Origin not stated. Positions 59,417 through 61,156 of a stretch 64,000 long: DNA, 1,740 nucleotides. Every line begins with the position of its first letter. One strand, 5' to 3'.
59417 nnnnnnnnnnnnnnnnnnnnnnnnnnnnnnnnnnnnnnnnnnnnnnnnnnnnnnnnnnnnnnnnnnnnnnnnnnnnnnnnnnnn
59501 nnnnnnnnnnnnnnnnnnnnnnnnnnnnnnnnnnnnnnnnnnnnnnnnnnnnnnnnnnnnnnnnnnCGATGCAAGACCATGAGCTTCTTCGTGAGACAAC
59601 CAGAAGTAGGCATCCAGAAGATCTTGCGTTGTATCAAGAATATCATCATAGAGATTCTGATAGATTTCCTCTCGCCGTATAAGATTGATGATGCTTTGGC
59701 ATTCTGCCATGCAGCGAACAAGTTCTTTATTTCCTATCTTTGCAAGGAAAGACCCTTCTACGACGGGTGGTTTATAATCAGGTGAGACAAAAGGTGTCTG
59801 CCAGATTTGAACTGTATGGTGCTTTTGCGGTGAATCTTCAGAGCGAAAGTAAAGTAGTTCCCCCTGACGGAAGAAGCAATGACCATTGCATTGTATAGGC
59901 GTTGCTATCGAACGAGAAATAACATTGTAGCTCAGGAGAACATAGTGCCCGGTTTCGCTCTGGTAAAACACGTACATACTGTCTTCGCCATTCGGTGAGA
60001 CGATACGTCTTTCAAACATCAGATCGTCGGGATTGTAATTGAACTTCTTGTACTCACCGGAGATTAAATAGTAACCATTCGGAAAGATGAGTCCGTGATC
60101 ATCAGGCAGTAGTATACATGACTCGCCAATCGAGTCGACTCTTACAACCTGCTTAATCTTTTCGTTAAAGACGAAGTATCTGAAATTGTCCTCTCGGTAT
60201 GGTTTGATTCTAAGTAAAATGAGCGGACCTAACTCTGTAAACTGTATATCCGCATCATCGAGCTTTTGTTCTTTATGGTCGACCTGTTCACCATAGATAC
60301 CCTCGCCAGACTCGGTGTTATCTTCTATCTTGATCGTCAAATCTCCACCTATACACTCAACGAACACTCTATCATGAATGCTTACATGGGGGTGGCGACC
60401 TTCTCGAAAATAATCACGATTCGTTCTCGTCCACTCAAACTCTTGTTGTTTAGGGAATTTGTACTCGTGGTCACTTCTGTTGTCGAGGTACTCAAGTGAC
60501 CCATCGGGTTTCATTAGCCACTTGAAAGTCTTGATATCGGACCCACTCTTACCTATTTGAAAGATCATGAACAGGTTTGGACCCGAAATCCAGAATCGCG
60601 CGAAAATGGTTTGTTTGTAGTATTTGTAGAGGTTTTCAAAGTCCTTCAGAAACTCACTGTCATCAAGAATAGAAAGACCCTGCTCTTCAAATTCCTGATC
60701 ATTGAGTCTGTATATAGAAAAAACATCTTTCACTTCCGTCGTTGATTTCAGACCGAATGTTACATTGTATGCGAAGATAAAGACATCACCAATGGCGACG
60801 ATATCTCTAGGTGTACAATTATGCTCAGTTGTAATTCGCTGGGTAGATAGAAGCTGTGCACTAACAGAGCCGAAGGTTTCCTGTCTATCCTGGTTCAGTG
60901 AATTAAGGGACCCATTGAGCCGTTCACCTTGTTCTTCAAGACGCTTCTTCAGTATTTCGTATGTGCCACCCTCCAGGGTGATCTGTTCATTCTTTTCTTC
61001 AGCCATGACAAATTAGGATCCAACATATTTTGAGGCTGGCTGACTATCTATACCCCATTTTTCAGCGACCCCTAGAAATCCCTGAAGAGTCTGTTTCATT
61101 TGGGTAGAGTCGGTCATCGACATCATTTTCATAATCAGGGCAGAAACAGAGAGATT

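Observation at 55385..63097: Two-gene unit: flotillin-like SPFH scaffold with extended EA-repeat, followed 6 nt later by a 1873-aa coiled-coil protein carrying one MoxR/AAA_5 ATPase core. This is a candidate undescribed membrane-associated ATPase system.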

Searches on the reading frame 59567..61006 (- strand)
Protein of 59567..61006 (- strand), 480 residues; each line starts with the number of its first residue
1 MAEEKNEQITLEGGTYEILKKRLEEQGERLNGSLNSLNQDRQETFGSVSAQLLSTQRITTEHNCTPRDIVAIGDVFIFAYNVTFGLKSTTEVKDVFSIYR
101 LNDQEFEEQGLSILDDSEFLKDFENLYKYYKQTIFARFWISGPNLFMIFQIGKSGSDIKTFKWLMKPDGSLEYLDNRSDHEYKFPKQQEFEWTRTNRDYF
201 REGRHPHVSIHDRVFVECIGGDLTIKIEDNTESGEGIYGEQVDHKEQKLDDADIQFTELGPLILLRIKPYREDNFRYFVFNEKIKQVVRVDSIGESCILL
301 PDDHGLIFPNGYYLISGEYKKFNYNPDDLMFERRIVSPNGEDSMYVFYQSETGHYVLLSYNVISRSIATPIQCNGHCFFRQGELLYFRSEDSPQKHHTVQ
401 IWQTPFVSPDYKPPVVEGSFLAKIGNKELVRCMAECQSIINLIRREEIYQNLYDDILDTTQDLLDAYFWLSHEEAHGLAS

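Call 48: predict_structure(alignment_id=A2)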
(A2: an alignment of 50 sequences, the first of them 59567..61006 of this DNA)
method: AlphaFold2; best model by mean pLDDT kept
length: 480 residues; sequences in the alignment: 50
mean_pLDDT: 88.1   pTM: 0.85
mean pLDDT of the five models: 88.1, 87.6, 86.8, 85.1, 84.0
residues with pLDDT >= 90: 284; 70-90: 176; 50-70: 9; < 50: 11
segments of 3 or more residues with pLDDT < 50: 1-11
pLDDT, mean of each block of 10 residues (from residue 1): 38 72 93 95 86 93 91 92 72 93 90 94 91 90 93 86 94 92 88 93 88 88 85 82 83 93 94 93 92 91 91 92 80 88 91 90 90 89 90 91 86 83 91 93 83 90 93 91
secondary structure, 60 per line:
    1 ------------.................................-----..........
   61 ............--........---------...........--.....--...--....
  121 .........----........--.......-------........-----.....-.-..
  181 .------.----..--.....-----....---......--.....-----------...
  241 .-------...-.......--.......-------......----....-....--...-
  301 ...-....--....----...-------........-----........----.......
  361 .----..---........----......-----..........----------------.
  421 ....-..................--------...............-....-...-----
elements in order: H13-45 E51-72 E75-82 H92-95 E96-102 E105-109 H117-129 E134-141 E144-150 E158-165 E171-175 E207-210 E214-219 E222-226 E238-241 E253-259 E262-268 E276-281 E286-289 H291-294 E297-299 E305-308 E311-314 E319-321 E329-336 E342-349 E354-361 E371-378 E383-388 E394-403 H420-424 H426-443 H452-466 H468-471

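Call 51: fold_search(model_id=the predicted structure, library=pdb)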
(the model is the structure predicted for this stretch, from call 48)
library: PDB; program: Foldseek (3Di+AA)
matches with E <= 10: 1363; with E <= 0.001: 237
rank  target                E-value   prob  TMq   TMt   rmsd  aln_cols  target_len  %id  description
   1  8pu0_A                9.3e-08  1.00  0.24  0.13  16.4       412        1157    9  Cryo-EM structure of human Elp123 in complex with tRNA, desulpho-CoA, 5'-deoxyadenosine and methionine (released 2024-04-17)
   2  8f8e_B                2.6e-07  1.00  0.28  0.42  15.5       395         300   10  Crystal structure of the WDR domain of human DCAF1 in complex with OICR-8268 compound (released 2023-03-01)
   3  8q9t_C                4.1e-07  1.00  0.21  0.27  17.0       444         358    9  CryoEM structure of a S. Cerevisiae Ski238 complex bound to RNA (released 2023-11-29)
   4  8h93_B                6.1e-07  1.00  0.27  0.33  16.1       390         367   10  Structure of dimeric mouse SCMC core complex (released 2024-01-10)
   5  7sse_A                9.2e-07  1.00  0.28  0.42  14.9       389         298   10  Crystal structure of the WDR domain of human DCAF1 in complex with CYCA-117-70 (released 2021-12-15)
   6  7pi2_G                1.3e-06  1.00  0.26  0.36  16.7       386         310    6  PfCyRPA bound to monoclonal antibody Cy.003 Fab fragment (released 2022-02-09)
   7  5tik_C                2.0e-06  1.00  0.25  0.33  17.4       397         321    8  Structural basis for inhibition of erythrocyte invasion by antibodies to Plasmodium falciparum protein CyRPA (released 2017-03-01)
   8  9n73_LI               2.0e-06  1.00  0.20  0.17  25.1       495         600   10  SSU processome maturation and disassembly, State G (released 2025-10-29)
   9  9g33_UH               2.3e-06  1.00  0.23  0.20  23.7       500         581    9  Stalled 90S - Utp23-Krr1-deltaC3 (released 2025-06-18)
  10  7phw_A                3.1e-06  1.00  0.26  0.35  16.4       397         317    8  PfCyRPA bound to monoclonal antibody Cy.004 Fab fragment (released 2022-02-09)
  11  5o7x_A                3.1e-06  1.00  0.21  0.18  30.9       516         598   11  CRYSTAL STRUCTURE OF S. CEREVISIAE CORE FACTOR AT 3.2A RESOLUTION (released 2017-08-02)
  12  7pi2_J                3.5e-06  1.00  0.26  0.36  16.6       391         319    7  PfCyRPA bound to monoclonal antibody Cy.003 Fab fragment (released 2022-02-09)
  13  8xi3_B                4.0e-06  1.00  0.26  0.30  15.1       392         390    9  Structure of mouse SCMC-14-3-3gama complex (released 2024-10-02)
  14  6byt_B                4.0e-06  1.00  0.21  0.21  17.0       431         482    9  Complex structure of LOR107 mutant (R320) with tetrasaccharide substrate (released 2018-02-07)
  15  6tps_P                4.3e-06  1.00  0.23  0.20  30.6       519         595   11  early intermediate RNA Polymerase I Pre-initiation complex - eiPIC (released 2020-03-18)
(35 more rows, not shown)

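Call 67: search_protein_families(library=ncbifam, proteins=[window:59567-61006:-], max_evalue=0.1)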
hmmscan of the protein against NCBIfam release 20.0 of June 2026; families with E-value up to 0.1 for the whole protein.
window:59567-61006:- (480 aa): 0 families

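Call 114: search_protein_representatives(protein=window:59567-61006:-)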
Query: 480 residues. Proteins with E-value up to 0.001 (for the whole library): 728; up to 1e-10: 535; up to 1e-30: 253. The best 150 are listed.
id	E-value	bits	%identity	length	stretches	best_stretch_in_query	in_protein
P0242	1.8e-178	610.8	54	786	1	4-477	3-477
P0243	9.6e-173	591.8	54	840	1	10-474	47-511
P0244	1.4e-169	581.4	53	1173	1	10-478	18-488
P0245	1.5e-165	568.1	52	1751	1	7-478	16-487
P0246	7.5e-164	562.5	51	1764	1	10-478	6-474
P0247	1.7e-158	544.9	48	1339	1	11-478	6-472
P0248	1.1e-155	535.6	49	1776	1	12-474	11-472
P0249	1.0e-153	529.1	51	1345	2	170-478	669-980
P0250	1.6e-153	528.5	47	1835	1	11-475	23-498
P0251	8.0e-153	526.1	50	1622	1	11-476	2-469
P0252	9.1e-152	522.7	47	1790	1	7-478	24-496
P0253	2.5e-146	504.7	47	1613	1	1-473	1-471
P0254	6.0e-146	503.5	50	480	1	11-452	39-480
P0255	3.1e-145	501.1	49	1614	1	4-473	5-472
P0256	6.3e-144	496.8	46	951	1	11-473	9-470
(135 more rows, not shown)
